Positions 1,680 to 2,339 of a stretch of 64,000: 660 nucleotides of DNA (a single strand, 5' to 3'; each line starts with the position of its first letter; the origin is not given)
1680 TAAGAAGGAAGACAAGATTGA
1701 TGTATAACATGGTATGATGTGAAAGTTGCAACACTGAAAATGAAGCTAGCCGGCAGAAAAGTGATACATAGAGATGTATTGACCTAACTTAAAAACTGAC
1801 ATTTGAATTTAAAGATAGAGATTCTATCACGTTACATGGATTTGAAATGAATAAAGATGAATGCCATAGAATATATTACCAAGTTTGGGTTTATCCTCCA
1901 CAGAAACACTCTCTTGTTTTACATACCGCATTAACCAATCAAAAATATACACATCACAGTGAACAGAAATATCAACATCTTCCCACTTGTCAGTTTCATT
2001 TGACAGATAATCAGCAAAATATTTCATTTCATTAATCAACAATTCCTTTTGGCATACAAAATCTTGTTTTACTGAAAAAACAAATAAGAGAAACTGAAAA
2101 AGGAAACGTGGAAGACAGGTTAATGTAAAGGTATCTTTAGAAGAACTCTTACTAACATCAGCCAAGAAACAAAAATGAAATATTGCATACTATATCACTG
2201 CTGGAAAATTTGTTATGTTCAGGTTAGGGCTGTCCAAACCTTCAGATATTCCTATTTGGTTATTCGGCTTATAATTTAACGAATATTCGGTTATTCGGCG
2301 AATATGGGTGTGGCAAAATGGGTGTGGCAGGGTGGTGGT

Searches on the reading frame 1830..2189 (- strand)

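Call 46: search_protein_families(library=pfam, max_evalue=0.01, proteins=[window:1830-2189:-])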
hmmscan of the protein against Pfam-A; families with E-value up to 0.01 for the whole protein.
seq(120 aa): 1 family
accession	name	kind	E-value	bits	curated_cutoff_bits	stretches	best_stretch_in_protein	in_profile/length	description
PF11822.15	BTB_SANBR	-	1.3e-20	73.9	26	1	40-100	12-75/97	SANT and BTB domain regulator of CSR, BTB domain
